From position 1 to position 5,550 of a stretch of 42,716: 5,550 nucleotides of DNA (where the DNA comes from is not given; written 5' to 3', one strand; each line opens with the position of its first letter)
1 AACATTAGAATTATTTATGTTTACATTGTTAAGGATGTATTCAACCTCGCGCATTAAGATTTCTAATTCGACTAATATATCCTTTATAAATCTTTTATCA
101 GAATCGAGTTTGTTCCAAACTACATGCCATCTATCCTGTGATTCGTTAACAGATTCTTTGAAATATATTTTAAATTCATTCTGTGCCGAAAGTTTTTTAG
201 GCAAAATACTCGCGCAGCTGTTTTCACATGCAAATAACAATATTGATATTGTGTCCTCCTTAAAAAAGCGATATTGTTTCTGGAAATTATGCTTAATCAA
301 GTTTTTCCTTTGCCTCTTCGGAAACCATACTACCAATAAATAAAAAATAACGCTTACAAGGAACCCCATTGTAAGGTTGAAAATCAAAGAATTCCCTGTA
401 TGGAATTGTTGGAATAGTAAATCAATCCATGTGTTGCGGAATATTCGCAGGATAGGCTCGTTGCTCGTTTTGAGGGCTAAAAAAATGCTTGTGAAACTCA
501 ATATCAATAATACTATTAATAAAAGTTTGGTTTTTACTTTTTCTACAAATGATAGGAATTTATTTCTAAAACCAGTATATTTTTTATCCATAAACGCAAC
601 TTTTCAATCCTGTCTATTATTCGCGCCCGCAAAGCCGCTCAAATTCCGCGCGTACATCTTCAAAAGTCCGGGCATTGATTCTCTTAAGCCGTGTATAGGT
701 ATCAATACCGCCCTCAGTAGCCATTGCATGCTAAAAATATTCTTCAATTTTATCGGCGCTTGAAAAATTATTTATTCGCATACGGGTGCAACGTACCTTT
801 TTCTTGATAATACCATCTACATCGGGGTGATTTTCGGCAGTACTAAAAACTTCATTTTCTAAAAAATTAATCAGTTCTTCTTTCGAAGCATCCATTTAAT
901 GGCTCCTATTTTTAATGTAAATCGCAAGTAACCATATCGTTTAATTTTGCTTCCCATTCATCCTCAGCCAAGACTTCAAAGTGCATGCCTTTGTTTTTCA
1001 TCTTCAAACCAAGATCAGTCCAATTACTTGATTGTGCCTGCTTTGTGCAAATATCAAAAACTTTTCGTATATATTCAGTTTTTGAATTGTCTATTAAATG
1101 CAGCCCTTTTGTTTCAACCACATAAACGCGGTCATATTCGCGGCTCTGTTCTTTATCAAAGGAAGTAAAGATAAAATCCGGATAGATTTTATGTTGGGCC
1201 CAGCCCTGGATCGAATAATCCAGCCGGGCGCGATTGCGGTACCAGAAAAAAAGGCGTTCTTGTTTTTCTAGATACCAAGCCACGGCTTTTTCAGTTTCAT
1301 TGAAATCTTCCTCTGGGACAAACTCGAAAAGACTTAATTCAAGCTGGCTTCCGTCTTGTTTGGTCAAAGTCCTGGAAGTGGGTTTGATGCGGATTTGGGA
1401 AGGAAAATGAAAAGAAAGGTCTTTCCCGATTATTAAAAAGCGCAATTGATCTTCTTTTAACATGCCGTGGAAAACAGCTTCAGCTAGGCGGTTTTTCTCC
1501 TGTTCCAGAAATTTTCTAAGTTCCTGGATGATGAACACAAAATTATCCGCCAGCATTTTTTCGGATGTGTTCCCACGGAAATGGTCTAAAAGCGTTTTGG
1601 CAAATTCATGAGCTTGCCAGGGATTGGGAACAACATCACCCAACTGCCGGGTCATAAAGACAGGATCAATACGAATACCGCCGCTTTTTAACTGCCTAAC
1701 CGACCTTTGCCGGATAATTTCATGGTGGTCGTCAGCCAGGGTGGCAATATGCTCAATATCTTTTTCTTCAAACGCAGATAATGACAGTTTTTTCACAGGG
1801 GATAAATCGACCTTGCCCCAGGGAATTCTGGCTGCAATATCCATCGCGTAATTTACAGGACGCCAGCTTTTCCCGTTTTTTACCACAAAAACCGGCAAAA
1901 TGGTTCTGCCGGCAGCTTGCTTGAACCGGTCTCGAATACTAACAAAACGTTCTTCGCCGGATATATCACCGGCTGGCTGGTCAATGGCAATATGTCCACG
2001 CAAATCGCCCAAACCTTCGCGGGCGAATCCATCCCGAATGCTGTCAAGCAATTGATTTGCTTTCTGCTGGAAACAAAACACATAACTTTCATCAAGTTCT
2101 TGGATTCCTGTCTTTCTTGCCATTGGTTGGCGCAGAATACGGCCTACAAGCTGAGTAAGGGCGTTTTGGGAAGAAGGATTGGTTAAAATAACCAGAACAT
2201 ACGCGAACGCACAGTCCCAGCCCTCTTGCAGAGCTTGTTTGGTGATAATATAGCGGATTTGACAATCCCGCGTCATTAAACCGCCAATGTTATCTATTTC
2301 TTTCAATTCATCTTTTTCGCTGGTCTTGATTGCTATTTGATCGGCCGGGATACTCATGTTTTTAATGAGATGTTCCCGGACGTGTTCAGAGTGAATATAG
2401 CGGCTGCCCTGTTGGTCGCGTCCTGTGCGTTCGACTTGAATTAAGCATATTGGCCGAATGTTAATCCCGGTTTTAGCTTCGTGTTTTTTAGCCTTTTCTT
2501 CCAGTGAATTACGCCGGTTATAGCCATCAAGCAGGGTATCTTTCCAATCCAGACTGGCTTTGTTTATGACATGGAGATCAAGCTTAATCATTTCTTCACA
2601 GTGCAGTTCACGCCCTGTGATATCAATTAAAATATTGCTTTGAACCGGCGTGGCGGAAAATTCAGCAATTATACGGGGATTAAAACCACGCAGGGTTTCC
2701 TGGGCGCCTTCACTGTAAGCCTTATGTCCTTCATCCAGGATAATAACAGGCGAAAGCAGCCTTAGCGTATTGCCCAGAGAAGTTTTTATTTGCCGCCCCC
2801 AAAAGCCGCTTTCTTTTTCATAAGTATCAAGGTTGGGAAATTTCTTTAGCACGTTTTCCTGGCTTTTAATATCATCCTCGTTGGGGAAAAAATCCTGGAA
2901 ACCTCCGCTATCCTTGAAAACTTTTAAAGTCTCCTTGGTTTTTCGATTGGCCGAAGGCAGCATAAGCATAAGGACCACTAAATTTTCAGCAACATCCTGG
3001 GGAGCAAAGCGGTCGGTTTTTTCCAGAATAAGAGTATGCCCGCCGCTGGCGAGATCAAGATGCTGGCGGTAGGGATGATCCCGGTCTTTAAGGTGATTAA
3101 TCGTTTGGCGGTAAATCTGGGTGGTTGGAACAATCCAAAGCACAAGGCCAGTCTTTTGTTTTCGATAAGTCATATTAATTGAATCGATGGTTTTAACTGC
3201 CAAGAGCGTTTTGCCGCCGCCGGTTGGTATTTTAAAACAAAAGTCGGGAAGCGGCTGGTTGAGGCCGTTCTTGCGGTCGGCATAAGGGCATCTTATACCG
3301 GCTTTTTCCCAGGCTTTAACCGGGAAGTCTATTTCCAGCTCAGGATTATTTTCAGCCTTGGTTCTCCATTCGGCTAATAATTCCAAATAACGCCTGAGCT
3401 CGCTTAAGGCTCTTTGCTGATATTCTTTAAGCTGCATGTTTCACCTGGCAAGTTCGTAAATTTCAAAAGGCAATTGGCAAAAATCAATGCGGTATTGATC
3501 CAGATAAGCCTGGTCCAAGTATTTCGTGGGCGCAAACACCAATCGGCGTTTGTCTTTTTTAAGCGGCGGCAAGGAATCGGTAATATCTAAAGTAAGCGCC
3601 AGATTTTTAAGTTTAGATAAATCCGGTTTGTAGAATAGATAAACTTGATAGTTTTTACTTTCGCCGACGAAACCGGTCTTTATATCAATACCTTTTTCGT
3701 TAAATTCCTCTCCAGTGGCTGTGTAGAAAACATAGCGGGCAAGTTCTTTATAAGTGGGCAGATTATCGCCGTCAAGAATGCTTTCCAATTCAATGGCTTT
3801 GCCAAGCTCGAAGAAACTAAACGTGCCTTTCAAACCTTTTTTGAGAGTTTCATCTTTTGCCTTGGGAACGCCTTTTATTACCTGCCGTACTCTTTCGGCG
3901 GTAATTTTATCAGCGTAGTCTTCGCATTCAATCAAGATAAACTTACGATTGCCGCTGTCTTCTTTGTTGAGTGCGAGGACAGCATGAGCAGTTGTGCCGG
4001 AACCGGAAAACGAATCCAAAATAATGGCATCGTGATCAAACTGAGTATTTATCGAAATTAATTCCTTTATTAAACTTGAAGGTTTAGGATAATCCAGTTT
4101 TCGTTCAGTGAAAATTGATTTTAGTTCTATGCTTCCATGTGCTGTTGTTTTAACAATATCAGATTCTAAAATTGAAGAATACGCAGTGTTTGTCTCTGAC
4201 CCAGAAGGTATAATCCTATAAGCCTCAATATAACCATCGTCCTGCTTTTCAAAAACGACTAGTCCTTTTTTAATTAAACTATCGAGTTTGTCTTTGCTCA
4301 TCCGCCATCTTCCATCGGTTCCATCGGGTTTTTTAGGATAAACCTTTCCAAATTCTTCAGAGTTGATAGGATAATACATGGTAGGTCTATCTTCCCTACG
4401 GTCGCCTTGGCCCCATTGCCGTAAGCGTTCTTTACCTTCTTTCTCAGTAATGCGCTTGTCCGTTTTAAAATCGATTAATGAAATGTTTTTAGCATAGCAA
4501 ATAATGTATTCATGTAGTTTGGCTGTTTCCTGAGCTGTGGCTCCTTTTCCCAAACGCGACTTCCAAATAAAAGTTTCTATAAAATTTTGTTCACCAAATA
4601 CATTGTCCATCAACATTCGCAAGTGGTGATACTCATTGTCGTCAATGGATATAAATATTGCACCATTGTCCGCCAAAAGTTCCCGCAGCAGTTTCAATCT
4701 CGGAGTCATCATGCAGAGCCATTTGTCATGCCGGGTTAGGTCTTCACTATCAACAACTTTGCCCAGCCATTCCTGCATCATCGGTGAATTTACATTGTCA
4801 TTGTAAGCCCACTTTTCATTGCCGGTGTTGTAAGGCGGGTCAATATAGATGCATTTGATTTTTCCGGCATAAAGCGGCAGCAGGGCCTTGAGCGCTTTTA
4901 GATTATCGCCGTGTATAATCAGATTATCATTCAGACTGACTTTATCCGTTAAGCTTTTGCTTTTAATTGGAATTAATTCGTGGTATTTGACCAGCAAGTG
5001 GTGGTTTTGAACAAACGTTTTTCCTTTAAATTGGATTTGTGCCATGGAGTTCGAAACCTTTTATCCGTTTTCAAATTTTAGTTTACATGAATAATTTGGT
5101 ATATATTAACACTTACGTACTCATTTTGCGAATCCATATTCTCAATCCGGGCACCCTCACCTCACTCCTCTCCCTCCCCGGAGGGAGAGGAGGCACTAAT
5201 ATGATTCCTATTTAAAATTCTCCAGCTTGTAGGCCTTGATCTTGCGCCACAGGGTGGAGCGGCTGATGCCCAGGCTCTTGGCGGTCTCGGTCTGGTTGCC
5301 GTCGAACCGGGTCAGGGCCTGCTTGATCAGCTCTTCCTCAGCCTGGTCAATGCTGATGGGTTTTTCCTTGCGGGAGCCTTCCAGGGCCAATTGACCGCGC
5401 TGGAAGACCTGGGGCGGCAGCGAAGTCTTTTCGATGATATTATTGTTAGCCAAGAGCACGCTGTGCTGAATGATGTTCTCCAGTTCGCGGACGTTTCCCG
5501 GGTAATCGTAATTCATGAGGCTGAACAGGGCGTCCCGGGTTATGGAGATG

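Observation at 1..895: Two unannotated genes ride behind the Type III R-M operon: a small ORF and a two-TM protein, both missing from the ORF track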

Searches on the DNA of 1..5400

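Call 93: search_rna_families(source=window, start=1, end=5400, threshold=evalue, max_evalue=0.1)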
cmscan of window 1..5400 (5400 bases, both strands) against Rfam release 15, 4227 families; matches with E-value up to 0.1: 0.
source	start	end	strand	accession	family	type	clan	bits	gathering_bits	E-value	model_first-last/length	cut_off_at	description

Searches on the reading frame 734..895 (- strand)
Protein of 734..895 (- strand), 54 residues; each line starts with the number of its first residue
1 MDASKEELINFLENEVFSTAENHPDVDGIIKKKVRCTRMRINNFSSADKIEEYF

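Call 6: search_protein_families(library=pfam, proteins=[window:734-895:-], max_evalue=1)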
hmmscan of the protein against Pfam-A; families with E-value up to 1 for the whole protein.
window:734-895:- (54 aa): 0 families

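Call 7: search_protein_families(library=padloc, proteins=[window:734-895:-], max_evalue=1)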
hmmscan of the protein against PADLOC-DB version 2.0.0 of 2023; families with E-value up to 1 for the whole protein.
window:734-895:- (54 aa): 0 families

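Call 8: search_protein_families(library=ncbifam, proteins=[window:734-895:-], max_evalue=1)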
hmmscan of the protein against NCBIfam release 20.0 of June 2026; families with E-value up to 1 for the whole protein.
window:734-895:- (54 aa): 0 families

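Call 9: search_protein_families(library=phrogs, proteins=[window:734-895:-], max_evalue=1)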
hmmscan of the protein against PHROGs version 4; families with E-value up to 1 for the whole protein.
window:734-895:- (54 aa): 1 family
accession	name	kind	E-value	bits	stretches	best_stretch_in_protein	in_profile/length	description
phrog_4691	-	integration and excision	0.012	16.7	1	4-49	6-43/78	excisionase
